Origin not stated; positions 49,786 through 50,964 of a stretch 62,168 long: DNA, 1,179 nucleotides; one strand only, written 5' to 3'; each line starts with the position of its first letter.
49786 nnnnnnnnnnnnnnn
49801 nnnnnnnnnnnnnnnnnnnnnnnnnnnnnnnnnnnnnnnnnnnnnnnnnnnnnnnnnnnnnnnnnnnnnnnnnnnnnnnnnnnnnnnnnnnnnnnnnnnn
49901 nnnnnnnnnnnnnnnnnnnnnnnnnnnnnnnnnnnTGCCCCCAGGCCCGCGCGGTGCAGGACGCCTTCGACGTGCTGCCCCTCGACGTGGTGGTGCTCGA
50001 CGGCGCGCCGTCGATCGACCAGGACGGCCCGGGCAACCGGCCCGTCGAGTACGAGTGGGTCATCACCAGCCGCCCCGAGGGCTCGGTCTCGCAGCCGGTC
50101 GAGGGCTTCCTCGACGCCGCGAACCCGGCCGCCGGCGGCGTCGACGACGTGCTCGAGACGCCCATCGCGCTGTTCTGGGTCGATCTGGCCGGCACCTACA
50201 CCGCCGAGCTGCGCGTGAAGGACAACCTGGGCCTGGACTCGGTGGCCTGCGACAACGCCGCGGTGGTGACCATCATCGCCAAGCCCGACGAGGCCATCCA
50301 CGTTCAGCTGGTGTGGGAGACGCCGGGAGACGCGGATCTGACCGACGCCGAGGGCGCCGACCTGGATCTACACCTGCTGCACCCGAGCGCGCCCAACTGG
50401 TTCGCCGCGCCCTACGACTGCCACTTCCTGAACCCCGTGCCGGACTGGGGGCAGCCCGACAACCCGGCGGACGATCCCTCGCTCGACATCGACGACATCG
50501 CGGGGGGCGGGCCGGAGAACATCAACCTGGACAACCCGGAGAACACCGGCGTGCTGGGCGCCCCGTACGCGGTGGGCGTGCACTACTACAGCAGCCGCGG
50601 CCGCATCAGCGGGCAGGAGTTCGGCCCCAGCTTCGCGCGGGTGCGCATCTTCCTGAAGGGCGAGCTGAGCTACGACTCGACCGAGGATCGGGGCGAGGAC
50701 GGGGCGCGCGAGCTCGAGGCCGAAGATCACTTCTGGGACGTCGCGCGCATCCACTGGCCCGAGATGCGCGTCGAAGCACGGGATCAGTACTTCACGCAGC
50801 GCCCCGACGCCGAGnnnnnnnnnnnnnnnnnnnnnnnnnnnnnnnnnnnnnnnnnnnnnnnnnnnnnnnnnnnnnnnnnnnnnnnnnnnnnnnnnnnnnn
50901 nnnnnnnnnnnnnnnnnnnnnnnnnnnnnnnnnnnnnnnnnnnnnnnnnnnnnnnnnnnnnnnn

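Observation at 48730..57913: Array of four paralogous Ig-repeat lipoproteins divergent from the Glt-like operon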

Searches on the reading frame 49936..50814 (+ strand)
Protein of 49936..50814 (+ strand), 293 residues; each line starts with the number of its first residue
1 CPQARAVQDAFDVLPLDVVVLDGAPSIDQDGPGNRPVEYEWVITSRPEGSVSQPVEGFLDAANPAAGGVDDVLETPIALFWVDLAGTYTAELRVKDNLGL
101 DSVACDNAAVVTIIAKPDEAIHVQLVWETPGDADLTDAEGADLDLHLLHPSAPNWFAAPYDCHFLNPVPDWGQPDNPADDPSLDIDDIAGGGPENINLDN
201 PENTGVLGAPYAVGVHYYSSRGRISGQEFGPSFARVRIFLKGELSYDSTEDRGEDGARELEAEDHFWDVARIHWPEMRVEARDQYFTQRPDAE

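Call 20: search_solved_structures(query=window:49936-50814:+, max_evalue=10, show_alignments=2)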
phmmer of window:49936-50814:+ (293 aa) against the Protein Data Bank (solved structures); distinct sequences matched with E-value up to 10: 2.
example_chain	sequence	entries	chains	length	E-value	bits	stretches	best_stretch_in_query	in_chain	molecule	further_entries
9qpc_A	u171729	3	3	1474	1.2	11.5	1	179-236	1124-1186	DNA polymerase III PolC-type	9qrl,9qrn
5olp_A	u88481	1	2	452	1.6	11.1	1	62-111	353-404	Pectate lyase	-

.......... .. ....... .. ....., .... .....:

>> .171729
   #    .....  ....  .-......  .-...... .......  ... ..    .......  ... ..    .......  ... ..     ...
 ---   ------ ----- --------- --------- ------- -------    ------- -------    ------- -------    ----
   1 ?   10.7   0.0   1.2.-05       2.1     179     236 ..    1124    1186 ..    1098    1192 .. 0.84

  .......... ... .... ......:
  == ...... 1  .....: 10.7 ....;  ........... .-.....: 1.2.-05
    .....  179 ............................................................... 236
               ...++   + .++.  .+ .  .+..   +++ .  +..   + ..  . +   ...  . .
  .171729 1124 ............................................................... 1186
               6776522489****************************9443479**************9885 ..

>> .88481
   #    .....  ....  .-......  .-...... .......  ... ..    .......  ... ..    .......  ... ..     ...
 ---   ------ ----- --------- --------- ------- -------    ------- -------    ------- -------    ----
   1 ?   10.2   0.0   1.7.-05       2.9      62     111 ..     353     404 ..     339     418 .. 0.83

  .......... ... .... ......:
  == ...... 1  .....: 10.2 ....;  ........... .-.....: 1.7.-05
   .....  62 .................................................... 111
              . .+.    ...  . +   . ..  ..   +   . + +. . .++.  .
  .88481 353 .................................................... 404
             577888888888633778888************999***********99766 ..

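Call 25: find_related_loci(query=A1, collection=genome_contigs, flank=10000)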
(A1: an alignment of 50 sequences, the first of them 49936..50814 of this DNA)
Query A1 (293 aa) in genome_contigs; peptide patterns used: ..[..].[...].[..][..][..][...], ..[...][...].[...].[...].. (x = any residue, [..] = any of these).
600 stretches matched a pattern (row limit reached: there are more); 48 encode a relative of the query (tblastn E <= 1e-3); 48 distinct loci.
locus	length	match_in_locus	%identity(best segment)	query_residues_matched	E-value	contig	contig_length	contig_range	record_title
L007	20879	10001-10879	96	1-293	0e+0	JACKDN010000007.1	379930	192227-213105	MAG: Myxococcales bacterium isolate HK-STAS-MYXO-8 HK-STAS-MYXO-8_7, whole genome shotgun sequence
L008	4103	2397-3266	82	1-292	8e-156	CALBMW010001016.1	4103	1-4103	MAG TPA_asm: uncultured Myxococcales bacterium isolate ERR2206779_bin.31_CONCOCT_v1.1_MAG genome assembly, contig: ERZ89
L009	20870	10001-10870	71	1-290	2e-128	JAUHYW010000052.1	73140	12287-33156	MAG: bacterium isolate 3_bin.88 NODE_594_length_73140_cov_2.957309, whole genome shotgun sequence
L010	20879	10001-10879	65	1-290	1e-126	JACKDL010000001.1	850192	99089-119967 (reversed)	MAG: Myxococcales bacterium isolate HK-STAS-MYXO-6 HK-STAS-MYXO-6_1, whole genome shotgun sequence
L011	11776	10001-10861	65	1-288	1e-125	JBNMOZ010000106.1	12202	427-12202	MAG: Bradymonadia bacterium isolate 3300055292_31 Ga0535668_0007276, whole genome shotgun sequence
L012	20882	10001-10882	69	1-290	3e-124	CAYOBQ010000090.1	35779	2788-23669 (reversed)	MAG TPA_asm: uncultured Nannocystaceae bacterium isolate SRP077602_co1_395 genome assembly, contig: NODE_3252_length_357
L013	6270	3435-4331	61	1-291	9e-118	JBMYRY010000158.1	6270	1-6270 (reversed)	MAG: Bradymonadia bacterium isolate ME_XS_2303_bin_34 ME_XS_2303_bin_34_169, whole genome shotgun sequence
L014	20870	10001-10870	65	1-290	2e-117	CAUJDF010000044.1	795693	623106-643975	MAG: Myxococcota bacterium isolate KLAP118 genome assembly, contig: KLAP118_474190, whole genome shotgun sequence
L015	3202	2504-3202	68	1-233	1e-107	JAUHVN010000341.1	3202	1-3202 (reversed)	MAG: Actinomycetes bacterium isolate 1_bin.17 NODE_12659_length_3202_cov_0.665691, whole genome shotgun sequence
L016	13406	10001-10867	59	1-290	6e-105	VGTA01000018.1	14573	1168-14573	MAG: Deltaproteobacteria bacterium isolate K_DeepCast_35m_m1_177 K_DeepCast_35m_m1_177_Ga0194129_10006332, whole genome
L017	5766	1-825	62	19-290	2e-103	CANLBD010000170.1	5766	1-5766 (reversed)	MAG: Myxococcales bacterium isolate ZE-Jul18-54 genome assembly, contig: ZE-Jul18-C22554, whole genome shotgun sequence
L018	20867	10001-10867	56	1-290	3e-103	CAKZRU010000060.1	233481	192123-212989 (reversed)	MAG TPA_asm: uncultured Myxococcales bacterium isolate ERR2094175_bin.130_CONCOCT_v1.1_MAG genome assembly, contig: ERZ6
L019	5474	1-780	63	36-288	7e-103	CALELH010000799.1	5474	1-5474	MAG TPA_asm: uncultured Myxococcales bacterium isolate ERR598995_bin.40_CONCOCT_v1.1_MAG genome assembly, contig: ERZ842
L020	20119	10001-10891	56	1-290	2e-102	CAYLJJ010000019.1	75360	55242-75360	MAG TPA_asm: uncultured Nannocystaceae bacterium isolate binchicken_co141_483 genome assembly, contig: NODE_1287_length_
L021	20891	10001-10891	55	1-293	9e-102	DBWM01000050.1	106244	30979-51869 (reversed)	MAG TPA_asm: Myxococcales bacterium UBA1238 UBA1238_contig_3362, whole genome shotgun sequence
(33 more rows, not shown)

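Call 34: predict_structure(alignment_id=A1)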
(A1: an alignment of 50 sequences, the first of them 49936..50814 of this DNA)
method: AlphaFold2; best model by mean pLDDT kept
length: 293 residues; sequences in the alignment: 50
mean_pLDDT: 93.6   pTM: 0.89
mean pLDDT of the five models: 93.6, 93.5, 93.0, 92.9, 92.4
residues with pLDDT >= 90: 249; 70-90: 41; 50-70: 2; < 50: 1
segments of 3 or more residues with pLDDT < 50: none
pLDDT, mean of each block of 10 residues (from residue 1): 97 97 97 96 96 94 89 97 97 96 95 98 96 90 96 93 92 80 84 92 96 97 93 97 96 85 97 98 95 56
secondary structure, 60 per line:
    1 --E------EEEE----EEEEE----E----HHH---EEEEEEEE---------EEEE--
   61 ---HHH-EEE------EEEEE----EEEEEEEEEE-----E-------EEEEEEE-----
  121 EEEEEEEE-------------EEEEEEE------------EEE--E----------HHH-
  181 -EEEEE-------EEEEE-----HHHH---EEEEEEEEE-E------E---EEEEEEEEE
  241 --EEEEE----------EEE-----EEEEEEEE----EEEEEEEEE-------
elements in order: E10-13 E18-22 E38-45 E55-58 E68-70 E77-81 E86-95 E109-115 E121-128 E142-148 E161-163 E182-186 E194-198 H204-207 E211-219 E232-240 E243-247 E258-260 E266-273 E278-286

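Call 36: fold_search(model_id=the predicted structure, library=pdb)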
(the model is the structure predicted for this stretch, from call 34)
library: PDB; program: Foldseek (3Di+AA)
matches with E <= 10: 1632; with E <= 0.001: 6
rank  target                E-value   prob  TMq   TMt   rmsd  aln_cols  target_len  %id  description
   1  6ihb_R                4.9e-04  1.00  0.28  0.80   2.1       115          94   21  Adeno-Associated Virus 2 in complex with AAVR (released 2019-03-20)
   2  6jcq_R                8.5e-04  1.00  0.27  0.77   2.6       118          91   20  AAV1 in complex with AAVR (released 2019-10-23)
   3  9hcj_10               8.5e-04  0.82  0.25  0.05  23.1       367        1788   11  D. discoideum nuclear pore complex (released 2024-12-25)
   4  6tqd_A                8.9e-04  0.99  0.26  0.36  14.3       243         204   10  D00-D0 domain of Intimin (released 2021-01-13)
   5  4r5o_B                8.9e-04  0.72  0.23  0.17  17.2       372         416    7  Crystal structure of a Quinonprotein alcohol dehydrogenase-like protein (BT1487) from Bacteroides thetaiotaomicron VPI (released 2014-09-10)
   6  2yrl_MODEL_1_A        1.0e-03  1.00  0.26  0.67   3.7       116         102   25  Solution structure of the PKD domain from KIAA 1837 protein (released 2007-10-02)
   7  8yt8_O                1.2e-03  0.99  0.28  0.28  12.9       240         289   10  Cryo-EM structure of the dystrophin glycoprotein complex (released 2024-12-11)
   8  2c26                  1.2e-03  0.96  0.26  0.30  15.7       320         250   14  Structural basis for the promiscuous specificity of the carbohydrate- binding modules from the beta-sandwich super famil (released 2005-10-18)
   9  4r5o_D                1.2e-03  0.66  0.23  0.17  17.4       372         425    8  Crystal structure of a Quinonprotein alcohol dehydrogenase-like protein (BT1487) from Bacteroides thetaiotaomicron VPI (released 2014-09-10)
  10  4u6t_A                1.4e-03  1.00  0.24  0.77   4.8       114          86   18  Crystal structure of the Clostridium histolyticum colH collagenase polycystic kidney disease-like domain 2a at 1.76 An (released 2015-03-11)
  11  7wqp_R                1.5e-03  1.00  0.26  0.76   4.4       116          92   22  Adeno-associated virus serotype PHP.eB in complex with AAVR (released 2022-06-15)
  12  9fls_A                1.6e-03  0.66  0.21  0.19  24.7       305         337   10  CryoEM structure of the fragment-3 (2061-2397) in the grappling hook protein A (GhpA) in the bacterium Aureispira sp.  (released 2024-10-16)
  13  4r5o_A                1.8e-03  0.66  0.23  0.17  17.3       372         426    7  Crystal structure of a Quinonprotein alcohol dehydrogenase-like protein (BT1487) from Bacteroides thetaiotaomicron VPI (released 2014-09-10)
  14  5dz9                  2.1e-03  0.41  0.19  0.17  18.7       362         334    8  Streptococcus agalactiae AgI/II polypeptide BspA C-terminal domain (Mut) (released 2016-06-22)
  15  4aq1_C                2.3e-03  0.69  0.26  0.15  23.5       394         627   10  Structure of the SbsB S-layer protein of Geobacillus stearothermophilus PV72p2 in complex with nanobody KB6 (released 2012-06-13)
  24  3ibz                  5.1e-03  1.00  0.32  0.48   6.4       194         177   15  Crystal structure of putative tellurium resistant like protein (TerD) from Streptomyces coelicolor A3(2) (released 2009-08-18)
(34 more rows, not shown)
